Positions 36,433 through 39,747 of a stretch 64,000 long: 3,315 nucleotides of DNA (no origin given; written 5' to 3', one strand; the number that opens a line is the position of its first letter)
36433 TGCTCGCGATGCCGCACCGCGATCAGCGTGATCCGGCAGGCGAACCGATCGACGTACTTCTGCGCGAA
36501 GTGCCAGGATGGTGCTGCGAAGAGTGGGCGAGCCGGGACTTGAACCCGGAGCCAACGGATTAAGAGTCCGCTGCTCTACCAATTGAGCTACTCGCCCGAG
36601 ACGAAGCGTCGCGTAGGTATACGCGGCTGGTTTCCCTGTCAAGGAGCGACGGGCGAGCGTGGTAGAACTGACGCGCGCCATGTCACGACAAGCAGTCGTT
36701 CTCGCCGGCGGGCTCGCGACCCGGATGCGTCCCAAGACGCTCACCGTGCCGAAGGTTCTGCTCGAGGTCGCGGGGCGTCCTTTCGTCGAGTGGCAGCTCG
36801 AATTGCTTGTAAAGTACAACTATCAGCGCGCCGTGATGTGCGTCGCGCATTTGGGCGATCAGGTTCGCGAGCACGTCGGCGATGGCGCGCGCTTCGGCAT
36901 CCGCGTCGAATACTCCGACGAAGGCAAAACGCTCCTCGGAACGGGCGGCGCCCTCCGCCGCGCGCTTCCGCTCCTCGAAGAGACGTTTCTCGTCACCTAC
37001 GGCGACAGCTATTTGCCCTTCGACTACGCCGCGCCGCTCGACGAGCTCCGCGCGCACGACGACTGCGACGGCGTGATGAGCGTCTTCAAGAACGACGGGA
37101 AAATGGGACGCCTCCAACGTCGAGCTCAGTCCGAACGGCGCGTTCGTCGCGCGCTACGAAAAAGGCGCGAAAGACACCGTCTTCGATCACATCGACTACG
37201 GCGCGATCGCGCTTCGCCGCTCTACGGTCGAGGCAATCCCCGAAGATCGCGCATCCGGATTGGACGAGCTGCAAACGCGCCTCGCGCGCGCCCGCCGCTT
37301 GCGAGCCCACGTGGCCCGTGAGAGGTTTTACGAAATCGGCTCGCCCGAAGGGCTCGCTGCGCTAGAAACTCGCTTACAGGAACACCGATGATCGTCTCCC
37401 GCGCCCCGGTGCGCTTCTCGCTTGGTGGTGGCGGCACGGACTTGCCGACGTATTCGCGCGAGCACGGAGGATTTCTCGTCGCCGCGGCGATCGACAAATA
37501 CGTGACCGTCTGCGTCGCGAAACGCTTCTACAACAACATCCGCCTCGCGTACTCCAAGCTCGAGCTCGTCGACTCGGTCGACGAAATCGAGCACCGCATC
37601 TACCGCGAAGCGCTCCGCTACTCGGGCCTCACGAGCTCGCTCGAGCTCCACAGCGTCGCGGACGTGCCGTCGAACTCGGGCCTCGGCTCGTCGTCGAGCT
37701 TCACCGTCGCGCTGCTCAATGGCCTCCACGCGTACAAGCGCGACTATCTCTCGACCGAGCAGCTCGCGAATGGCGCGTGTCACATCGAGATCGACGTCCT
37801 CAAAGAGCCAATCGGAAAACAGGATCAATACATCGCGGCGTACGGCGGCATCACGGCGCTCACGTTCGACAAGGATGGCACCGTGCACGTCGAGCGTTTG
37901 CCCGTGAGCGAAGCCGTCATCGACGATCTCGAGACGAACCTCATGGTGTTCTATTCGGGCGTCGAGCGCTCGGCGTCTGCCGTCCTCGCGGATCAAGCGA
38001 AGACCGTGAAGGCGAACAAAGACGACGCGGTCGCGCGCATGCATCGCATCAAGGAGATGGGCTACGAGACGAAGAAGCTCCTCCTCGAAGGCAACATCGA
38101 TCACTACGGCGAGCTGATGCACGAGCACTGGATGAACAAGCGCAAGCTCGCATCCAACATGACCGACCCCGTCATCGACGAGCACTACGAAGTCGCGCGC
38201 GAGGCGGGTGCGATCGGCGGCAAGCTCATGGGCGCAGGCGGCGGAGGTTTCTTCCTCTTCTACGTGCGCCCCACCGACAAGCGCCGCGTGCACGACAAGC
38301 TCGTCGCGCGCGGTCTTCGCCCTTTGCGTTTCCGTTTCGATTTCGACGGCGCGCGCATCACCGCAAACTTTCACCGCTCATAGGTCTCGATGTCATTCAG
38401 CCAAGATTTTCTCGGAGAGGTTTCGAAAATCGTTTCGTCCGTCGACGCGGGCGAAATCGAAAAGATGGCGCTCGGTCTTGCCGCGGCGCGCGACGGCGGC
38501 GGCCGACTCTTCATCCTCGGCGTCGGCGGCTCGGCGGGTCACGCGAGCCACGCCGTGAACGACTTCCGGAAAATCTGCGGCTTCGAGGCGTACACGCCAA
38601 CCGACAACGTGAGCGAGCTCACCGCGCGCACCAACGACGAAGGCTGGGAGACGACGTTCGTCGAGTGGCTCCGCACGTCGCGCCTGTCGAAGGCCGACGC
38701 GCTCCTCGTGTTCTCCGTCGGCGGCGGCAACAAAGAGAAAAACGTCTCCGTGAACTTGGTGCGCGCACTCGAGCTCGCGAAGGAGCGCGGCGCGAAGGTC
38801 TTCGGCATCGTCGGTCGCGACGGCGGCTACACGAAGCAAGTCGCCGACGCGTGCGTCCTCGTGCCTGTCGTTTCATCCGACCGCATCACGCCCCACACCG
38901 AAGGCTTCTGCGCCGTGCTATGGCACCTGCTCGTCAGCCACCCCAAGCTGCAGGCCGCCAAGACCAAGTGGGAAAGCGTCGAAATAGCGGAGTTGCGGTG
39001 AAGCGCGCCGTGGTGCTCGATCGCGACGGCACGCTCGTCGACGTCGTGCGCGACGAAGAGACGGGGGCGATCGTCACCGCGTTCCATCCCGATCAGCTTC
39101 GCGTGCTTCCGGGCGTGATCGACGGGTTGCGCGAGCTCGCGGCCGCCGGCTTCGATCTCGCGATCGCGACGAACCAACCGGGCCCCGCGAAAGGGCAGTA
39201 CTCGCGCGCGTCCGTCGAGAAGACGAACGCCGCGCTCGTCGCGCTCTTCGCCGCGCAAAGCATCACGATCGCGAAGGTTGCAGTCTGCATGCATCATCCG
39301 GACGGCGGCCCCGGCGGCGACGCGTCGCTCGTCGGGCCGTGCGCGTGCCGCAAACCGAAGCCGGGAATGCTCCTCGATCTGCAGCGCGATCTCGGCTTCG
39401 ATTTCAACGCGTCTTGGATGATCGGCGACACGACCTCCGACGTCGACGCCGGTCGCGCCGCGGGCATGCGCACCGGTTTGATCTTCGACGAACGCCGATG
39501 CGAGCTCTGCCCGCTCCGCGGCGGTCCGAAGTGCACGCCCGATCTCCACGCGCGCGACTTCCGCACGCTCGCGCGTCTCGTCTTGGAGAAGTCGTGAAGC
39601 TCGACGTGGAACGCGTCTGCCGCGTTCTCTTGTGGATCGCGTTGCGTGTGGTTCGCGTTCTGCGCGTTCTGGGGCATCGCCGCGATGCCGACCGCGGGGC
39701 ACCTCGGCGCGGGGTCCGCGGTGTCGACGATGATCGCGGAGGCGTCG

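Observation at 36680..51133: Candidate undescribed glycosylation locus: GDP-heptose pathway plus GT-C, YfhO-like, flavoprotein, methyltransferase-GT2 fusion, GT87-like and epimerase genes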

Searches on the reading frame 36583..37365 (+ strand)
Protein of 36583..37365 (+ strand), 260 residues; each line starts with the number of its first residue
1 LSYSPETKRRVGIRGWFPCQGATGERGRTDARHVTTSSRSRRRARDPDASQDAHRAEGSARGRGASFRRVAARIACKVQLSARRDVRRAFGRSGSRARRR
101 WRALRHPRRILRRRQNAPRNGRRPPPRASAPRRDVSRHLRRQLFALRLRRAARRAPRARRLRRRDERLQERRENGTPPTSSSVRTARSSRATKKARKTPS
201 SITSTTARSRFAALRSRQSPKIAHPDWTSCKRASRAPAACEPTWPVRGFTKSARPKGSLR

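Call 5: search_protein_families(library=pfam, proteins=[window:36583-37365:+], max_evalue=0.01)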
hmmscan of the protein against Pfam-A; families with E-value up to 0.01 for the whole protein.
window:36583-37365:+ (260 aa): 0 families

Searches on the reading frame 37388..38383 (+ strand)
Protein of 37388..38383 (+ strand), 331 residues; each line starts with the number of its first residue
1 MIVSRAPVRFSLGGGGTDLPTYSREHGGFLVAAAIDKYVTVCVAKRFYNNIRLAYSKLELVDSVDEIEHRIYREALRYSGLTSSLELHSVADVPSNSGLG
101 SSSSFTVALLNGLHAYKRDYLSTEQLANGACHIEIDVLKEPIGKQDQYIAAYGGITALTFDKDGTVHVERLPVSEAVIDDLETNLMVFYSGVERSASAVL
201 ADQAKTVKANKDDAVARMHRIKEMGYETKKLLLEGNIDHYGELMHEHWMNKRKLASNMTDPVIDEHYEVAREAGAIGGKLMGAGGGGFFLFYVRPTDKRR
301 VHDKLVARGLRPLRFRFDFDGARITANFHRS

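Call 5: search_protein_families(library=pfam, proteins=[window:37388-38383:+], max_evalue=0.01)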
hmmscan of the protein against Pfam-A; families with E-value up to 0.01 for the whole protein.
window:37388-38383:+ (331 aa): 2 families
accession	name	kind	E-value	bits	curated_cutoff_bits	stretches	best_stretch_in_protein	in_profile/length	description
PF00288.32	GHMP_kinases_N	-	2.8e-12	47.1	22.3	1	73-154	8-87/87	GHMP kinases N terminal domain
PF08544.19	GHMP_kinases_C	-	2.7e-08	34.6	21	1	230-305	3-79/85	GHMP kinases C terminal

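Call 22: search_protein_families(library=ncbifam, proteins=[window:37388-38383:+], max_evalue=0.001)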
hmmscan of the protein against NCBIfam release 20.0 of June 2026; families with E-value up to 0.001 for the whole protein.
window:37388-38383:+ (331 aa): 12 families
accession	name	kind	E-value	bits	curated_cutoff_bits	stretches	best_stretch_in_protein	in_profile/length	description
NF049969.1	GlMnHpPKinHddA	equivalog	2.6e-50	171.8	600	1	2-322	3-333/338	D-glycero-D-manno-heptose 7-phosphate kinase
NF009948.0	PRK13412.1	equivalog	2.4e-28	98.4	721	1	81-292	723-934/974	bifunctional fucokinase/fucose-1-phosphate guanylyltransferase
TIGR00549.1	mevalon_kin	equivalog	3.4e-25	89.1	163.05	1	30-291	19-275/276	mevalonate kinase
NF003036.0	PRK03926.1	equivalog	3.2e-15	56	403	1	81-303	72-277/302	mevalonate kinase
NF003006.0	PRK03817.1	equivalog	1.2e-12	47.5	443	1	5-197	5-194/352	galactokinase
TIGR00131.1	gal_kin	equivalog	5.6e-10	38.7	226.65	1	76-154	102-180/388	galactokinase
NF003472.0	PRK05101.1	equivalog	2.9e-07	29.7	499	0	84-154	112-182/382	galactokinase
TIGR01920.1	Shik_kin_archae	equivalog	1.3e-05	24.7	126.85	1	39-163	27-148/266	shikimate kinase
NF001816.0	PRK00555.1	equivalog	1.7e-05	24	509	0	89-161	96-169/363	galactokinase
NF003705.0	PRK05322.1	equivalog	3e-05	22.9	385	0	213-290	273-346/388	galactokinase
TIGR00191.1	thrB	equivalog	0.00016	20.6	168.25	1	65-174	60-162/304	homoserine kinase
NF011205.0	PRK14611.1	equivalog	0.00027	20.5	364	0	64-228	60-205/275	4-(cytidine 5'-diphospho)-2-C-methyl-D-erythritol kinase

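Call 70: search_solved_structures(query=window:37388-38383:+, max_evalue=0.00001)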
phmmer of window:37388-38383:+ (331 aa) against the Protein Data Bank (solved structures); distinct sequences matched with E-value up to 0.00001: 14.
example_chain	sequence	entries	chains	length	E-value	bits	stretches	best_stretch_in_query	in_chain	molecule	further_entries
3k85_A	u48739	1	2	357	2.4e-51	178.3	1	2-322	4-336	D-glycero-D-manno-heptose 1-phosphate kinase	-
4usm_A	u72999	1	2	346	1.3e-44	156.1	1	2-300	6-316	PUTATIVE SUGAR KINASE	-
4usk_A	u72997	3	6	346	5.3e-44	154.2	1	2-300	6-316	PUTATIVE SUGAR KINASE | SUGAR KINASE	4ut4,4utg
4n3o_A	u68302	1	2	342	1.1e-33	120.3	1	4-301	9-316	Putative D-glycero-D-manno-heptose 7-phosphate kinase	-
9iip_A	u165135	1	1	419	4.2e-16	62.5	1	83-294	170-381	L-fucokinase/L-fucose-1-P guanylyltransferase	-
5yys_A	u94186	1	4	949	6.1e-15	58.7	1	83-294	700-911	L-fucokinase, L-fucose-1-P guanylyltransferase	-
9iit_A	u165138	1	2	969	6.4e-15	58.6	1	83-294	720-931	L-fucokinase/L-fucose-1-P guanylyltransferase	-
6mde_A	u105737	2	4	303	5.2e-10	42.5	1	86-306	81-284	Mevalonate kinase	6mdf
4hac_A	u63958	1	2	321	6.3e-10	42.2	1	87-306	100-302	Mevalonate kinase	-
1s4e_A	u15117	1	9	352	4.6e-09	39.4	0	74-203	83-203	Galactokinase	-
2cz9_A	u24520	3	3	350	6.3e-09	39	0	91-201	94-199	Probable galactokinase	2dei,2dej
1vis_A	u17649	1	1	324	5.1e-07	32.7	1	87-314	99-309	Mevalonate kinase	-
1kkh_A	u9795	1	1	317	8.1e-07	32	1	87-302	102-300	Mevalonate Kinase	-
8teb_A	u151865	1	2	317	3.8e-06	29.8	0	84-158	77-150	Mevalonate kinase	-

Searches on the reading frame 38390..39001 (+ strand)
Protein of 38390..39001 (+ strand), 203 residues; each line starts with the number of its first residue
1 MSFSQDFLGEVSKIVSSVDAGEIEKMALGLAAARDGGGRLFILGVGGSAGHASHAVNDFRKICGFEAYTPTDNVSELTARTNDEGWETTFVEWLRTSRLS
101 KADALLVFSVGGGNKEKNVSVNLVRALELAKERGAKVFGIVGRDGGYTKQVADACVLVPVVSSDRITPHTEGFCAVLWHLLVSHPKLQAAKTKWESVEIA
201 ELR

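Call 5: search_protein_families(library=pfam, proteins=[window:38390-39001:+], max_evalue=0.01)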
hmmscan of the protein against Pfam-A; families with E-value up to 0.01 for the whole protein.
window:38390-39001:+ (203 aa): 2 families
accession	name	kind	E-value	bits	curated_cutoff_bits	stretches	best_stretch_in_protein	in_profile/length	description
PF13580.11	SIS_2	-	8.2e-10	39.3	27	1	8-142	3-138/138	SIS domain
PF01380.27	SIS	-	0.0058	16.9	25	0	98-162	50-108/131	SIS domain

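Call 22: search_protein_families(library=ncbifam, proteins=[window:38390-39001:+], max_evalue=0.001)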
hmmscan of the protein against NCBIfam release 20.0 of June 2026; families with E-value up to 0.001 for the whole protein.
window:38390-39001:+ (203 aa): 4 families
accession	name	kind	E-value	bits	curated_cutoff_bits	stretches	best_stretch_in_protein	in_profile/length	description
TIGR00441.1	gmhA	equivalog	5.1e-15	55.9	209.45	1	35-167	9-139/154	D-sedoheptulose 7-phosphate isomerase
NF001628.0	PRK00414.1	equivalog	2e-11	43.9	265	1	21-166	28-171/192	D-sedoheptulose 7-phosphate isomerase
NF010546.0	PRK13936.1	equivalog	2.9e-10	40.2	276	1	21-166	27-173/197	phosphoheptose isomerase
NF010547.0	PRK13938.1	equivalog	5.6e-10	39.2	320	1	30-167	38-173/196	D-sedoheptulose 7-phosphate isomerase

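Call 89: search_solved_structures(query=window:38390-39001:+, max_evalue=0.001)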
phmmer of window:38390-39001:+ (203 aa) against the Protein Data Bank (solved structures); distinct sequences matched with E-value up to 0.001: 12.
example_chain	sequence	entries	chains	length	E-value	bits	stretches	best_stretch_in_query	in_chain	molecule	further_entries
5ltz_A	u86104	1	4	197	4.9e-10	42.5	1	23-181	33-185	Phosphoheptose isomerase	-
2xbl_A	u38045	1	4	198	7.2e-10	41.9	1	23-180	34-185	PHOSPHOHEPTOSE ISOMERASE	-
5lu7_A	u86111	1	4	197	9.9e-10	41.5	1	23-180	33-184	Phosphoheptose isomerase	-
2x3y_A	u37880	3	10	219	9.9e-10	41.5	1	23-180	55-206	PHOSPHOHEPTOSE ISOMERASE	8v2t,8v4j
5lu5_A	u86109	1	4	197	1.3e-09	41.1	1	23-180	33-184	Phosphoheptose isomerase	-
5lu6_A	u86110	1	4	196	8.9e-09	38.3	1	23-180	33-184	Phosphoheptose isomerase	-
2i22_A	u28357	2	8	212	1.7e-08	37.4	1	21-166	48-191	Phosphoheptose isomerase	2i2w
1tk9_A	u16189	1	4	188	1.8e-08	37.4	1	16-166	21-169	Phosphoheptose isomerase 1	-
1x94_A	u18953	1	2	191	3.6e-08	36.3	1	20-166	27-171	putative Phosphoheptose isomerase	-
5by2_A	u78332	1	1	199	1.5e-07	34.4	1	22-165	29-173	Phosphoheptose isomerase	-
5i01_A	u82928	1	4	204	3.4e-07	33.2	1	36-160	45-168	Phosphoheptose isomerase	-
1x92_A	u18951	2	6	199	9.1e-07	31.8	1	23-149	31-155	PHOSPHOHEPTOSE ISOMERASE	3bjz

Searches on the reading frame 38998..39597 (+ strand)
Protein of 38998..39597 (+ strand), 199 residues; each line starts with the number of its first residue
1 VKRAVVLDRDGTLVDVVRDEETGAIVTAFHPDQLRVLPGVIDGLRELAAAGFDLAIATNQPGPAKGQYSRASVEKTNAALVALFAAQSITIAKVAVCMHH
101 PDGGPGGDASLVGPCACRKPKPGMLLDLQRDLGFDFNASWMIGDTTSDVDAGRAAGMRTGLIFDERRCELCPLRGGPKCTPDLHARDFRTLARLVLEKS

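Call 5: search_protein_families(library=pfam, proteins=[window:38998-39597:+], max_evalue=0.01)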
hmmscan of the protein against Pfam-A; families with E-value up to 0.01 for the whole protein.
window:38998-39597:+ (199 aa): 5 families
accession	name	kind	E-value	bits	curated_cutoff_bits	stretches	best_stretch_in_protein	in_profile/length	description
PF13242.12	Hydrolase_like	-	4.7e-12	46.1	22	1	117-162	2-48/75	HAD-hyrolase-like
PF00702.32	Hydrolase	-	8e-12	46.4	26.4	1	29-156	94-191/191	haloacid dehalogenase-like hydrolase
PF13419.12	HAD_2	-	7.4e-11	42.9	23.8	1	118-159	134-175/178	Haloacid dehalogenase-like hydrolase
PF08645.17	PNK3P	-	0.00035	20.8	22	1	8-145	6-126/161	Polynucleotide kinase 3 phosphatase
PF12710.13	HAD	-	0.0094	16.8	27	0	30-152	81-188/189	haloacid dehalogenase-like hydrolase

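Call 22: search_protein_families(library=ncbifam, proteins=[window:38998-39597:+], max_evalue=0.001)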
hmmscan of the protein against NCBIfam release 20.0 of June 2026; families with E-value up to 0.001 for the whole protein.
window:38998-39597:+ (199 aa): 23 families
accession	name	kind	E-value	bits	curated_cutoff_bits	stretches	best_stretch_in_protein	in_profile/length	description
NF006506.0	PRK08942.1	equivalog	9.7e-34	116.5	178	1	2-160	3-144/182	D-glycero-beta-D-manno-heptose 1,7-bisphosphate 7-phosphatase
TIGR01656.1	Histidinol-ppas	subfamily_domain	5.3e-33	114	84.15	1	4-159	2-142/149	histidinol-phosphate phosphatase domain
TIGR00213.1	GmhB_yaeD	subfamily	5.1e-25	88.1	149.6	1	3-162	2-149/176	D-glycero-beta-D-manno-heptose 1,7-bisphosphate 7-phosphatase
TIGR01662.1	HAD-SF-IIIA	subfamily_domain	7e-24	84.5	44.6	1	3-163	1-139/141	HAD-IIIA family hydrolase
NF003937.0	PRK05446.1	equivalog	2.4e-19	69.6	443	1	2-158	3-144/355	bifunctional histidinol-phosphatase/imidazoleglycerol-phosphate dehydratase HisB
TIGR01261.1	hisB_Nterm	equivalog_domain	7.3e-19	67.8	140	1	4-166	3-149/161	histidinol-phosphatase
NF050049.1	HBPPhtaseGmhB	domain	1.5e-18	67.2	250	1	3-166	4-147/171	D-glycero-alpha-D-manno-heptose-1,7-bisphosphate 7-phosphatase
NF005264.0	PRK06769.1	equivalog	6.6e-13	48.8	217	1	3-161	5-135/175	HAD-IIIA family hydrolase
NF009695.0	PRK13222.1-2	equivalog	5.9e-12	45.6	225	1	117-158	148-189/226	phosphoglycolate phosphatase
TIGR01449.2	PGP_bact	equivalog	2.4e-10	40.3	180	1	116-161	138-183/213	phosphoglycolate phosphatase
NF009698.0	PRK13223.1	equivalog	3.2e-07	29.8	466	0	117-159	155-197/272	phosphoglycolate phosphatase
TIGR01454.1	AHBA_synth_RP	hypoth_equivalog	4.7e-07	29.7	246.65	0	118-159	130-171/205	AHBA synthesis associated protein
TIGR01509.1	HAD-SF-IA-v3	subfamily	4.7e-06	26.9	29.4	0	118-159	110-151/154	HAD-IA family hydrolase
NF009697.0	PRK13222.1-4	equivalog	6.2e-06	25.7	327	0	117-159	148-190/232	phosphoglycolate phosphatase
NF009696.0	PRK13222.1-3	equivalog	8.6e-06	25.6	359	0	118-160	142-184/223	N-acetylmuramic acid 6-phosphate phosphatase MupP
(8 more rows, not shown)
